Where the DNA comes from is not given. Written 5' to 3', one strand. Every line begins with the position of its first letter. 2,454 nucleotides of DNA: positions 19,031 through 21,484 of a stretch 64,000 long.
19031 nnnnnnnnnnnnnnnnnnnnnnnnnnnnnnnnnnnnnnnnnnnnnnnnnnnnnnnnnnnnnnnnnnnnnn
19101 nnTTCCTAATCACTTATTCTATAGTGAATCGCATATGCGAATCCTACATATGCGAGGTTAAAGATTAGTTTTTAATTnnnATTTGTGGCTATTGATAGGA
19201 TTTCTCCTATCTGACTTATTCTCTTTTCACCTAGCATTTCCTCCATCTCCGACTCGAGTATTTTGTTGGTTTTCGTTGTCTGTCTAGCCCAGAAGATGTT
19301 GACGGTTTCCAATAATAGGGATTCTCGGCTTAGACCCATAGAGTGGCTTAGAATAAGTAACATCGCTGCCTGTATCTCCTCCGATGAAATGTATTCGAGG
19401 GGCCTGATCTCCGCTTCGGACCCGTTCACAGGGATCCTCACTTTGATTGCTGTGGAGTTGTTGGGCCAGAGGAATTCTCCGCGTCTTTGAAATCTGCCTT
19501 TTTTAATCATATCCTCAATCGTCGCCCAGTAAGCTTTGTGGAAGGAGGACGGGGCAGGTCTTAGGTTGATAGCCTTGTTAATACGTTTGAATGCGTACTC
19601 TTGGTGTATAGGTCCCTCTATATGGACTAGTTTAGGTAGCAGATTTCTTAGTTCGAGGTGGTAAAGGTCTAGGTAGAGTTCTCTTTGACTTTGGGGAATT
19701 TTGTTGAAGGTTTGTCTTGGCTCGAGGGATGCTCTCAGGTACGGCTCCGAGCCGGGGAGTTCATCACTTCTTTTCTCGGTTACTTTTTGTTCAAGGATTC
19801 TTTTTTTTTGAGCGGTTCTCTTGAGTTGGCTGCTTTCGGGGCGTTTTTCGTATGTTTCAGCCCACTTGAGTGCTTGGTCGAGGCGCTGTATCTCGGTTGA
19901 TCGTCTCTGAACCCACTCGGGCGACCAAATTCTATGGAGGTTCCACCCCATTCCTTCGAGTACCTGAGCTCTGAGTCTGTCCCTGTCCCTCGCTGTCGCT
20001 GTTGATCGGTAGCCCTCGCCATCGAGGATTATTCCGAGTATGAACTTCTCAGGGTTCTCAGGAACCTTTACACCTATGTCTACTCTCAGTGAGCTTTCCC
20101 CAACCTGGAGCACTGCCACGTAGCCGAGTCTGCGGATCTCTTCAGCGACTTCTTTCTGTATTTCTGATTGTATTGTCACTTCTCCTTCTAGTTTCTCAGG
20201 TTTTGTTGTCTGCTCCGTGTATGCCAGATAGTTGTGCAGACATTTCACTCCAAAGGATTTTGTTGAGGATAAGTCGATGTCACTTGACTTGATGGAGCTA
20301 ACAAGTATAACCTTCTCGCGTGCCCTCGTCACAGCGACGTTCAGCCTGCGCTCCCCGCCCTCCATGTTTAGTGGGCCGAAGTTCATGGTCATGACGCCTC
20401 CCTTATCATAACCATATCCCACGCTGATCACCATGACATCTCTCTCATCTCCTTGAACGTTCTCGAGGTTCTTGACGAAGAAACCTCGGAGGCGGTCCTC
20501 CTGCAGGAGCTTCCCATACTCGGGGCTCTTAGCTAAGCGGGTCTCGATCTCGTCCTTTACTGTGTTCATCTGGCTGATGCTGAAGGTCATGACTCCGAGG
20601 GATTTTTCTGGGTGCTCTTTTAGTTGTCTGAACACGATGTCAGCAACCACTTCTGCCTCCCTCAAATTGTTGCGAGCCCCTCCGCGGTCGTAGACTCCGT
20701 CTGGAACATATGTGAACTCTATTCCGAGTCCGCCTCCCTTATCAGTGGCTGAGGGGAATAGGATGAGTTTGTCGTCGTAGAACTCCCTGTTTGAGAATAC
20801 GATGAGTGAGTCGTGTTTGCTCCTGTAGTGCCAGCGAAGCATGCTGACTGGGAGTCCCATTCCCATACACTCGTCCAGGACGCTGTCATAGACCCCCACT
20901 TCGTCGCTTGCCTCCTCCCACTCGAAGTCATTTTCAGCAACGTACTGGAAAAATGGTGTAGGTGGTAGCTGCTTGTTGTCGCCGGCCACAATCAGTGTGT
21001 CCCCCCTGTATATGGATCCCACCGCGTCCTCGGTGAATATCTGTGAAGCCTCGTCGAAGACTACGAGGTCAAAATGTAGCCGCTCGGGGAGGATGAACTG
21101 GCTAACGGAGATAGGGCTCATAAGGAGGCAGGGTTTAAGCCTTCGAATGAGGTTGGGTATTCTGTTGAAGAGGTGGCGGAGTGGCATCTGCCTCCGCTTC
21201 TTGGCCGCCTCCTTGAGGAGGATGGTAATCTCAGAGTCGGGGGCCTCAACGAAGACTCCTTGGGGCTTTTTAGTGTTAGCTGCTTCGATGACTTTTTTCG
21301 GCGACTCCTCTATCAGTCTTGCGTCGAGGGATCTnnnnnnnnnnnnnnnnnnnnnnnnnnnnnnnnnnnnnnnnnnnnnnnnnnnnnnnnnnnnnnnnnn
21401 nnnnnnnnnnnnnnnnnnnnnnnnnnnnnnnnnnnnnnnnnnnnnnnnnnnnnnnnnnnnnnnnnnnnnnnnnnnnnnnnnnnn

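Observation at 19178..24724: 1848-aa DUF4011 / SF1 helicase / Vsr-like nuclease / DUF3320 protein: Hhe-like candidate antiviral gene with a ~700-aa coiled-coil insertion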

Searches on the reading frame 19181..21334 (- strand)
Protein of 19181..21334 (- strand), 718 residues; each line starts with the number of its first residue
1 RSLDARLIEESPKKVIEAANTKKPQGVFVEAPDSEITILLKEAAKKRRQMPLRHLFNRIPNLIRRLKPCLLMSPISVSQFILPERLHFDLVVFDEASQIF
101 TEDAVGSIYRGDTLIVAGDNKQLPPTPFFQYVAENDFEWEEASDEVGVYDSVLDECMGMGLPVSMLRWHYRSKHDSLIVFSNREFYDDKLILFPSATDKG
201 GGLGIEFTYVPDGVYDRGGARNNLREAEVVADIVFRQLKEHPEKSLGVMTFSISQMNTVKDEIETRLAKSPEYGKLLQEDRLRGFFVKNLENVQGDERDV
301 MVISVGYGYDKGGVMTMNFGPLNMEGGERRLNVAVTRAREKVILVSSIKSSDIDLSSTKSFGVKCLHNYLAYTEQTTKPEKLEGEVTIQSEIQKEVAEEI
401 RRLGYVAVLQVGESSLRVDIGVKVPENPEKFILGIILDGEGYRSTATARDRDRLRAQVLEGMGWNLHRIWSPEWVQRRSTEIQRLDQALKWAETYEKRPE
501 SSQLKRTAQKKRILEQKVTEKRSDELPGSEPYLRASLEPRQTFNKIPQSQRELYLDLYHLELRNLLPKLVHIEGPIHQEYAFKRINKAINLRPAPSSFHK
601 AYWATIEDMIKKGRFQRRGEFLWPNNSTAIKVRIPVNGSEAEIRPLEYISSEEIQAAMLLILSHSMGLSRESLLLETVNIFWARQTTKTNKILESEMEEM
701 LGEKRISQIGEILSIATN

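Call 54: find_related_loci(query=A2, collection=genome_contigs, flank=10000)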
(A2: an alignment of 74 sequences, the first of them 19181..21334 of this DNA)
Query A2 (718 aa) in genome_contigs; peptide patterns used: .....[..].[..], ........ (x = any residue, [..] = any of these).
600 stretches matched a pattern (row limit reached: there are more); 592 encode a relative of the query (tblastn E <= 1e-3); the best 80 are kept; 80 distinct loci.
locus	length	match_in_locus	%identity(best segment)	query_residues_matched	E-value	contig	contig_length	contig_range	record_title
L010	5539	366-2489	59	3-704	0e+0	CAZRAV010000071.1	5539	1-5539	MAG TPA_asm: uncultured Candidatus Bathyarchaeia archaeon isolate SRP239594_co1_175 genome assembly, contig: NODE_10577_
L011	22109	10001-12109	56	1-700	0e+0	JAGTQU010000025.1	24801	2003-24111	MAG: Candidatus Bathyarchaeota archaeon isolate QZM_B1_bin_55 QZM_B1_bin_55_scaffold_1883_curated, whole genome shotgun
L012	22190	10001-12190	50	3-716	0e+0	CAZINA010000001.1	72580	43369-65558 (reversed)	MAG TPA_asm: uncultured Candidatus Bathyarchaeia archaeon isolate binchicken_co294_20 genome assembly, contig: NODE_644_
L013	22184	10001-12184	48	1-716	0e+0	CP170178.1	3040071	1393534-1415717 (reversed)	MAG: Candidatus Bathyarchaeia archaeon isolate Bathy6-F90_cMAG_MillC chromosome, complete genome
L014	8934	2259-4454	49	1-716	0e+0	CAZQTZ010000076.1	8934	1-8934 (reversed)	MAG TPA_asm: uncultured Candidatus Bathyarchaeia archaeon isolate binchicken_co27_410 genome assembly, contig: NODE_1381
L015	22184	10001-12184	48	1-716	0e+0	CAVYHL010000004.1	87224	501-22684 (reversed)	MAG: Candidatus Bathyarchaeota archaeon isolate MFD03726.bin.1.104 genome assembly, contig: contig_19679, whole genome s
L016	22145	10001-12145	48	1-705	0e+0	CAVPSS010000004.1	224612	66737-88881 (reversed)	MAG: Candidatus Bathyarchaeota archaeon isolate MFD00032.bin.2.124 genome assembly, contig: contig_70725, whole genome s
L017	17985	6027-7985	92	1-714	0e+0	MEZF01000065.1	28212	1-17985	MAG: Candidatus Bathyarchaeota archaeon RBG_13_52_12 RBG_13_scaffold_3044, whole genome shotgun sequence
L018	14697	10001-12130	46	1-705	0e+0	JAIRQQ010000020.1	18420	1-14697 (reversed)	MAG: Nitrososphaerota archaeon isolate Coa324_bin13 k119_1395108, whole genome shotgun sequence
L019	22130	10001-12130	46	1-705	0e+0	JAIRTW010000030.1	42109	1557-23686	MAG: Candidatus Bathycorpusculum termitum isolate Cus372_bin2 k119_1152735, whole genome shotgun sequence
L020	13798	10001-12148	72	1-716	0e+0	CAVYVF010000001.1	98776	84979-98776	MAG: Candidatus Bathyarchaeota archaeon isolate MFD03899.bin.2.91 genome assembly, contig: contig_11291, whole genome sh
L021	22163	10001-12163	43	1-714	0e+0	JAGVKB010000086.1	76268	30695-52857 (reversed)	MAG: Candidatus Obscuribacterales bacterium isolate SW_5 c_000000063086, whole genome shotgun sequence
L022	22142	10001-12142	45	1-715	0e+0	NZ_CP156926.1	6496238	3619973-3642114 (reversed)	Sporomusa aerivorans strain DSM 13326 chromosome, complete genome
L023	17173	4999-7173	48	1-715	0e+0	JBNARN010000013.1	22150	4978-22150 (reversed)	MAG: Candidatus Bathyarchaeales archaeon isolate Kamch4316-2DMB-16 bin3.fa-13, whole genome shotgun sequence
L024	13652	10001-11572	47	1-525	1e-155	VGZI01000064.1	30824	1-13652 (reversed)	MAG: Planctomycetota bacterium isolate K_Offshore_80m_m2_128 K_Offshore_80m_m2_128_Ga0194132_10002978, whole genome shot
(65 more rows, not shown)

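Call 65: predict_structure(alignment_id=A2)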
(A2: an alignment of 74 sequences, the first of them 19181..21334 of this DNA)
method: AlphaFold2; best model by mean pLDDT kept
length: 718 residues; sequences in the alignment: 74
mean_pLDDT: 68.6   pTM: 0.41
mean pLDDT of the five models: 68.6, 65.4, 63.9, 62.8, 59.0
residues with pLDDT >= 90: 99; 70-90: 309; 50-70: 133; < 50: 177
segments of 3 or more residues with pLDDT < 50: 1-5, 22-40, 66-171, 199-202, 378-386, 440-447, 497-516
pLDDT, mean of each block of 10 residues (from residue 1): 45 54 39 43 52 56 47 39 40 32 28 30 33 36 38 43 40 59 63 55 69 73 88 89 85 88 89 73 74 73 84 70 77 76 87 80 84 62 46 86 85 69 77 77 48 65 77 82 88 59 33 48 73 85 70 83 91 91 88 78 92 90 83 79 87 92 87 90 87 93 89 80
secondary structure, 60 per line:
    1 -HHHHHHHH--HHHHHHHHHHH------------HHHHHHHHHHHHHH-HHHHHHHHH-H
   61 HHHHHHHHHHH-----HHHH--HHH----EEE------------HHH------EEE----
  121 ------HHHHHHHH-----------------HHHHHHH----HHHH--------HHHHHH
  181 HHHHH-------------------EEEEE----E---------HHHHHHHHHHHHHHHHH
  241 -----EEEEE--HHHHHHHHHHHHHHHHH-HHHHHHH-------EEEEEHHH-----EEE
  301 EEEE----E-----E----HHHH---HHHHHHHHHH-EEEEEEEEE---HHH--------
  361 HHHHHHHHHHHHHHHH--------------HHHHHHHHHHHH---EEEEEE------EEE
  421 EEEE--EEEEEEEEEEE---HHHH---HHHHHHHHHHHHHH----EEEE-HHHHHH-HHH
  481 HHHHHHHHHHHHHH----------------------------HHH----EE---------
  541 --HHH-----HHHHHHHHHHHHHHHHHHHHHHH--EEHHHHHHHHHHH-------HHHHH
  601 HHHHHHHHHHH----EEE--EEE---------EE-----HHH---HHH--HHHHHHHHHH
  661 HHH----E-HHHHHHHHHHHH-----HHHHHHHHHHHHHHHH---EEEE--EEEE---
elements in order (helices of 4 or more, strands of 3 or more residues): H2-9 H12-22 H35-48 H50-58 H60-71 H77-80 E90-92 E114-116 H127-134 H152-158 H163-166 H175-185 E205-209 H224-240 E246-250 H253-269 H271-277 E285-289 E298-304 H320-323 H327-336 E338-346 H361-376 H391-402 E406-411 E418-424 E427-437 H441-444 H448-461 E466-469 H471-476 H478-494 H551-573 H578-588 H596-611 E616-618 E621-623 H651-663 H670-681 H687-702 E706-709 E712-715

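Call 68: search_protein_families(library=padloc, alignment_id=A4, max_evalue=0.00001)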
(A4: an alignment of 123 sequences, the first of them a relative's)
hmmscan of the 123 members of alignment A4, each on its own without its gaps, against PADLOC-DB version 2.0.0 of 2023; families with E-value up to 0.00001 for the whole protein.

A. member 1, L022:5211-6419:+ (403 aa): 1 family
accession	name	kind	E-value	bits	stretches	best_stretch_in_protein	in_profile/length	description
PDLC02374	dGTPase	-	2.1e-44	150.5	2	28-247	21-230/395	-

B. families by the number of members that match (of 123 scanned): 247 families (the first 25 are shown)
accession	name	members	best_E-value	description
PDLC03802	RTasHel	2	9.3e-29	DRT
PDLC00747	Effector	2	1.5e-28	Endonuclease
PDLC03920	MkoA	2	4.7e-23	-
PDLC00739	Effector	2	1.5e-19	Endonuclease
PDLC01997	SAVED1--SAVED_HNH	2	9.6e-19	-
PDLC00746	Effector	2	1.3e-16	Endonuclease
PDLC02926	HTH_VI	2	7.7e-11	-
PDLC00740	Effector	2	7.3e-10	Endonuclease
PDLC00749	Effector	2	3.9e-09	Endonuclease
PDLC01998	SAVED1--SAVED_HNH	2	1.3e-07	-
PDLC03954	RmrA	2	6.3e-06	-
PDLC02503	BrxHI|BrxHII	1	0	BrxHI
PDLC04913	PDC-S11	1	1.4e-150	-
PDLC02501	BrxHI|BrxHII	1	1.1e-125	BrxHI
PDLC03960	SngC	1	2.6e-115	-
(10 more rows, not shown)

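Call 69: fold_search(model_id=the predicted structure, library=pdb)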
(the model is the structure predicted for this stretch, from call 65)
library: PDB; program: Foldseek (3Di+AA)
matches with E <= 10: 1371; with E <= 0.001: 26
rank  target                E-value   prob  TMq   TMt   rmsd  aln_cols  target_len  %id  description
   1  8ftm_B                4.0e-07  1.00  0.22  0.22   9.8       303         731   20  Setx-ssRNA-ADP-SO4 complex (released 2023-10-25)
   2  5ean_A                1.4e-06  1.00  0.21  0.15   7.4       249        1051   20  Crystal structure of Dna2 in complex with a 5' overhang DNA (released 2015-11-18)
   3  5eaw_A                2.3e-06  1.00  0.20  0.14   7.8       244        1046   20  Crystal structure of Dna2 nuclease-helicase (released 2015-11-18)
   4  9l5t_Y                2.3e-06  1.00  0.22  0.13  13.8       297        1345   20  Cryo-EM structure of the thermophile spliceosome (state B*Q2) (released 2025-03-12)
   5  8ram_O                2.5e-06  1.00  0.22  0.23   4.7       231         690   17  Structure of Sen1 bound RNA Polymerase II pre-termination complex (released 2024-10-30)
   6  4pj3                  2.5e-06  1.00  0.18  0.10   8.3       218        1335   22  Structural insight into the function and evolution of the spliceosomal helicase Aquarius, Structure of Aquarius in compl (released 2015-01-21)
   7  8ro0_Q                2.8e-06  1.00  0.17  0.09   5.2       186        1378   18  Structure of the C. elegans Intron Lariat Spliceosome primed for disassembly (ILS') (released 2024-08-07)
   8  5z56_Q                3.2e-06  1.00  0.22  0.12   5.6       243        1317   22  cryo-EM structure of a human activated spliceosome (mature Bact) at 5.1 angstrom. (released 2018-09-19)
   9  5xjc_Q                3.6e-06  1.00  0.20  0.11   4.9       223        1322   22  Cryo-EM structure of the human spliceosome just prior to exon ligation at 3.6 angstrom (released 2017-07-05)
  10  5mqf_U                4.5e-06  1.00  0.18  0.10   4.4       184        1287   20  Cryo-EM structure of a human spliceosome activated for step 2 of splicing (C* complex) (released 2017-03-22)
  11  2xzp                  4.5e-06  1.00  0.19  0.22   7.6       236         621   21  Upf1 helicase (released 2011-03-30)
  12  6ff7_U                6.0e-06  1.00  0.18  0.10   8.3       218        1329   22  human Bact spliceosome core structure (released 2019-03-13)
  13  8ftm_A                6.7e-06  1.00  0.23  0.23   9.7       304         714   20  Setx-ssRNA-ADP-SO4 complex (released 2023-10-25)
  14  8ro2_Q                8.0e-06  1.00  0.22  0.12   8.6       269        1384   20  Integrative Structure of the human intron lariat Spliceosome (ILS'') (released 2024-09-18)
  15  9l5s_Y                8.4e-06  1.00  0.20  0.11  14.5       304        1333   21  Cryo-EM structure of the thermophile spliceosome (state B*Q1) (released 2025-03-12)
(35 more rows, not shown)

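Call 100: find_related_loci(query=A2, collection=viral_contigs, flank=5000)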
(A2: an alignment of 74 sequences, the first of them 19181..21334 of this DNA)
Query A2 (718 aa) in viral_contigs; peptide patterns used: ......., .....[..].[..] (x = any residue, [..] = any of these).
116 stretches matched a pattern; 6 encode a relative of the query (tblastn E <= 1e-3); 6 distinct loci.
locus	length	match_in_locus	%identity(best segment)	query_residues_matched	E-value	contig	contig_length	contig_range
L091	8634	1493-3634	40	2-715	3e-148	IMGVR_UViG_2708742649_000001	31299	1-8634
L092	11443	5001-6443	39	3-490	7e-108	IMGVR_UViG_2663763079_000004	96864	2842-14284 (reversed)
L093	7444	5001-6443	39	3-490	7e-108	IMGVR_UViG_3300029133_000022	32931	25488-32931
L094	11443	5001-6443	39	3-490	7e-108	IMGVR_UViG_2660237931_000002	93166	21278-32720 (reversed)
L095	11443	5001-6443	38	3-490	8e-105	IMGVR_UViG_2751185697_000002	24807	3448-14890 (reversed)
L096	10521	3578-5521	37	1-660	1e-120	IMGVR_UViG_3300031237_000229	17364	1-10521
